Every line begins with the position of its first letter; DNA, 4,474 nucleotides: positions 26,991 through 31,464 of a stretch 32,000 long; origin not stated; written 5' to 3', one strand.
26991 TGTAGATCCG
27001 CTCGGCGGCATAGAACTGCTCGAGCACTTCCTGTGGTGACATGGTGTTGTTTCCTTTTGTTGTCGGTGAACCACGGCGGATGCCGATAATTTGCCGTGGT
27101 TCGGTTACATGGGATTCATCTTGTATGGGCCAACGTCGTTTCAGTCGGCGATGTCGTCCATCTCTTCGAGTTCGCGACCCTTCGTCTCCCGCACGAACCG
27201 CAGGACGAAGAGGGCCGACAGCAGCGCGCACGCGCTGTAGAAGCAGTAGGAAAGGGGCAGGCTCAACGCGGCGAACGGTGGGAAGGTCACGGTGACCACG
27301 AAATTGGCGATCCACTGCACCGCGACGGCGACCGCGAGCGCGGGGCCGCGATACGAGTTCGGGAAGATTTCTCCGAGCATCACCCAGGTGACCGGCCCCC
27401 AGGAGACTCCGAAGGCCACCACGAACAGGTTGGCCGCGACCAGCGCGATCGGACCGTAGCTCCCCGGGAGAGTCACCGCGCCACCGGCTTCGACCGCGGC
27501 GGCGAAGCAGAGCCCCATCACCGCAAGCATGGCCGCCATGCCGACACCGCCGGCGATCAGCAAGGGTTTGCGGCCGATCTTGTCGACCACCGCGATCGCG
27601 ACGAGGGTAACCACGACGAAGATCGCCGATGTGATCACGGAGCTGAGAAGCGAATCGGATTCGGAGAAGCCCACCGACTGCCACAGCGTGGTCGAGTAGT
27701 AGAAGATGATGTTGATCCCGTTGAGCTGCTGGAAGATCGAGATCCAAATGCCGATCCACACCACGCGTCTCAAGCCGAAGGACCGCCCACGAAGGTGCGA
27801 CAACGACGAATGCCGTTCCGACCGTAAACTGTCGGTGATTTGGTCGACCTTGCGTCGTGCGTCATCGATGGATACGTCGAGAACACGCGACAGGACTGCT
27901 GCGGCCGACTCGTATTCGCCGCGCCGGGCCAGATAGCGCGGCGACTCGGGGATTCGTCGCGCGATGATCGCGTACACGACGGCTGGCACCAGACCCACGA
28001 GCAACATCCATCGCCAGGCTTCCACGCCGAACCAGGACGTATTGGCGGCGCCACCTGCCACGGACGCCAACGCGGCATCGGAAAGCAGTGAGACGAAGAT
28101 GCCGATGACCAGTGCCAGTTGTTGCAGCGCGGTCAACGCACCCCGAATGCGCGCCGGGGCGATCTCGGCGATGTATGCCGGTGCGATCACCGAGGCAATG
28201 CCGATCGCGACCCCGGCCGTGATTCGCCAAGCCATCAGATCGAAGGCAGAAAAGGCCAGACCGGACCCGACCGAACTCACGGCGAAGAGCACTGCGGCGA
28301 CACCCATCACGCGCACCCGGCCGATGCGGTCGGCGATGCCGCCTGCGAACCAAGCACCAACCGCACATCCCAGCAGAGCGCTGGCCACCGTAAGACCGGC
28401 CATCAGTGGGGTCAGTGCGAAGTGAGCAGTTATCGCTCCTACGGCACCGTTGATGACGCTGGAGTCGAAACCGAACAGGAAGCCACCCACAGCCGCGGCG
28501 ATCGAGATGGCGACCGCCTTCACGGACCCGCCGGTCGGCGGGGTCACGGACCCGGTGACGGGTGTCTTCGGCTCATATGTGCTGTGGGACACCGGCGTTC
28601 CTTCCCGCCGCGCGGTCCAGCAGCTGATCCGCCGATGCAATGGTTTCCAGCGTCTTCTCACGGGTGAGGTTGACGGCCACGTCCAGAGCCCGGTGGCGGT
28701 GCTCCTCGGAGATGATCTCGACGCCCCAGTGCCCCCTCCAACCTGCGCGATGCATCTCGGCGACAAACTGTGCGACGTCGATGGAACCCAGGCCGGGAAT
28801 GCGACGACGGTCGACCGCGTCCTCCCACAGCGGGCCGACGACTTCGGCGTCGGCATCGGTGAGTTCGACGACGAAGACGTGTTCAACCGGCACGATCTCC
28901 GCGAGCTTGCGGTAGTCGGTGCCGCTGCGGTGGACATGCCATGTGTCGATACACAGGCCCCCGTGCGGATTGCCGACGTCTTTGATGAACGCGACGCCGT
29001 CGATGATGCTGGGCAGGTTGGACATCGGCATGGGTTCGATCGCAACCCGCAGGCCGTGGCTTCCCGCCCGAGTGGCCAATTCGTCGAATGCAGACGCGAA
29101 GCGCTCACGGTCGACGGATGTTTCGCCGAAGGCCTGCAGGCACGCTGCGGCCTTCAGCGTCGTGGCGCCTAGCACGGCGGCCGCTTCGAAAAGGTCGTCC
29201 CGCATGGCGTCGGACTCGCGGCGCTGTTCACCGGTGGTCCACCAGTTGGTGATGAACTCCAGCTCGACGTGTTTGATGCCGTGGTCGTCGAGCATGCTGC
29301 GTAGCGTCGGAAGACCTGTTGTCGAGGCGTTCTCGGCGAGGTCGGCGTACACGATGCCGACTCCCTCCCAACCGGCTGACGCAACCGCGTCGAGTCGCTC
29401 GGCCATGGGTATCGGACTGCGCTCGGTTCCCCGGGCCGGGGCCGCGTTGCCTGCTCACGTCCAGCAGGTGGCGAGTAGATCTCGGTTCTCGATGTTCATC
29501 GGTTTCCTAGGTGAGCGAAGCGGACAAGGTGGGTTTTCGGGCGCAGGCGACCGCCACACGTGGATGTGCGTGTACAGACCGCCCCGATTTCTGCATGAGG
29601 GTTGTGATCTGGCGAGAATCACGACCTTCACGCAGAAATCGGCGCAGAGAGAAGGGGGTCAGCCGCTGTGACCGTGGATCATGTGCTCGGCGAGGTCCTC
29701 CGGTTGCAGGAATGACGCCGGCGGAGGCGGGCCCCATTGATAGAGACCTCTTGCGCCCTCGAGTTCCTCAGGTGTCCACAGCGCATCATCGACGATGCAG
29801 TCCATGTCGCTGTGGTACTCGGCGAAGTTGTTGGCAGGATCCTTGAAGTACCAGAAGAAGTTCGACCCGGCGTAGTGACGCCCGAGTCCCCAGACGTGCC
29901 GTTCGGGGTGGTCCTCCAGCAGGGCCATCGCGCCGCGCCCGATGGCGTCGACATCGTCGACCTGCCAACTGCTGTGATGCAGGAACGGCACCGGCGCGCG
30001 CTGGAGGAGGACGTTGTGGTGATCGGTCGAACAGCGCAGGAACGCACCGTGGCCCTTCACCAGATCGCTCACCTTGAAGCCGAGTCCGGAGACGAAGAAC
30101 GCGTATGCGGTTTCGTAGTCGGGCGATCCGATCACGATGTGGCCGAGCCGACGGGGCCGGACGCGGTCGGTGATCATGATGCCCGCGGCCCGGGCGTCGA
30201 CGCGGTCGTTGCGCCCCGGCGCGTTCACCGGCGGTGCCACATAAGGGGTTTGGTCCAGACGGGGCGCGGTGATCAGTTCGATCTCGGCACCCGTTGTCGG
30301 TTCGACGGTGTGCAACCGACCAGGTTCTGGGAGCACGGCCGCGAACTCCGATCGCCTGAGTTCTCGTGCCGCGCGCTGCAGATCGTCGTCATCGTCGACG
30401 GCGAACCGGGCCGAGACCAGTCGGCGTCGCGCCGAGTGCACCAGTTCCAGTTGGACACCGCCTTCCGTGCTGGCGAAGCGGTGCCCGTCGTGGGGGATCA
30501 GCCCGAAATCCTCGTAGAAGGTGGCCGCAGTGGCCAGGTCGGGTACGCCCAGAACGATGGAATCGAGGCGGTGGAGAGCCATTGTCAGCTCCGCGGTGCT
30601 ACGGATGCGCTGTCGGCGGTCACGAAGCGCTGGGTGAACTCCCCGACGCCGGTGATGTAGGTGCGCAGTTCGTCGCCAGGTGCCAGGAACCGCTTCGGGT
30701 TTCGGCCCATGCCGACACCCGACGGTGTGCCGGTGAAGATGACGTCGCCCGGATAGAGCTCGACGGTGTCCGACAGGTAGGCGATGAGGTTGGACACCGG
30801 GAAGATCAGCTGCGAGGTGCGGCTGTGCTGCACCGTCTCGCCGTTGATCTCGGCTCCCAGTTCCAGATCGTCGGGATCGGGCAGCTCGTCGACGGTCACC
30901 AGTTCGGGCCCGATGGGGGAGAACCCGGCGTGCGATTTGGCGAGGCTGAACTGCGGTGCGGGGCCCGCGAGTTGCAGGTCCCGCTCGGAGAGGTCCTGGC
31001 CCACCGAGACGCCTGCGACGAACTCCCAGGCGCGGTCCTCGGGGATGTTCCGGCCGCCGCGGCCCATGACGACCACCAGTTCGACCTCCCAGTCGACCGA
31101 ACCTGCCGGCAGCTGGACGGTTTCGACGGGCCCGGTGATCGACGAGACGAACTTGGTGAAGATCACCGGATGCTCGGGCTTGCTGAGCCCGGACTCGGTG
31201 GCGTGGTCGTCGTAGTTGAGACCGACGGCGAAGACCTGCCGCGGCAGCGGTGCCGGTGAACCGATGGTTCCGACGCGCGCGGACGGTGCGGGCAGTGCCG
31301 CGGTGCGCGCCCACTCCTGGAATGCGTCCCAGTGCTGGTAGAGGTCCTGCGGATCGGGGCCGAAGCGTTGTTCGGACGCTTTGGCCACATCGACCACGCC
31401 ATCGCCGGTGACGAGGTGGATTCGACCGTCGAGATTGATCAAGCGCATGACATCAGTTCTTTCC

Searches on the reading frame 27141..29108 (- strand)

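Call 7: search_protein_families(library=pfam, proteins=[window:27141-29108:-], max_evalue=0.001)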
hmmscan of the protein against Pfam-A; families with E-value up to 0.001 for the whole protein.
window:27141-29108:- (655 aa): 2 families
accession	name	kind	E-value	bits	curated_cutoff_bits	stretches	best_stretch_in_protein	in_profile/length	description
PF00083.30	Sugar_tr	-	3.5e-106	356.2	22.3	1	203-652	3-450/452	Sugar (and other) transporter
PF07690.21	MFS_1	-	1.7e-28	100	33.4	1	206-603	2-344/347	Major Facilitator Superfamily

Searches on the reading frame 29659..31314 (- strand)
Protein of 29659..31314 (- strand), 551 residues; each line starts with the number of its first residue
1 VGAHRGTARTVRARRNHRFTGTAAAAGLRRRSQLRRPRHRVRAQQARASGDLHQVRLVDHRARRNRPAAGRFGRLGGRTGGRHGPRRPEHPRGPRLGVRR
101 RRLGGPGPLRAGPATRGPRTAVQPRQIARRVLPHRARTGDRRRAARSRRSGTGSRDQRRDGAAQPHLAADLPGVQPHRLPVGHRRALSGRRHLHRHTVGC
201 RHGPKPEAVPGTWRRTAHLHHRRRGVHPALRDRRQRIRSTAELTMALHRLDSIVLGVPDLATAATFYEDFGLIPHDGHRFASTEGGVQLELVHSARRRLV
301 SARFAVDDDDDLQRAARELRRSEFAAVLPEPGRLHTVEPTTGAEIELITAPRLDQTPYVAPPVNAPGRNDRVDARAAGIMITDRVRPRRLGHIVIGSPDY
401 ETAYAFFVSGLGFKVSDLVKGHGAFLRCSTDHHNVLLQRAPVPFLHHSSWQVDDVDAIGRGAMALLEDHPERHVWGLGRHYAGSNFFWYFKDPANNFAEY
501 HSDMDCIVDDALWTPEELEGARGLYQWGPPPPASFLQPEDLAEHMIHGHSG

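Call 7: search_protein_families(library=pfam, proteins=[window:29659-31314:-], max_evalue=0.001)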
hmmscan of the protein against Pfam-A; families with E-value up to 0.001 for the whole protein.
window:29659-31314:- (551 aa): 1 family
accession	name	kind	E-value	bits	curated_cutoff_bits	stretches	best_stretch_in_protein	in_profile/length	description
PF00903.31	Glyoxalase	-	3.5e-15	56.9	20.6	2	389-499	1-120/121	Glyoxalase/Bleomycin resistance protein/Dioxygenase superfamily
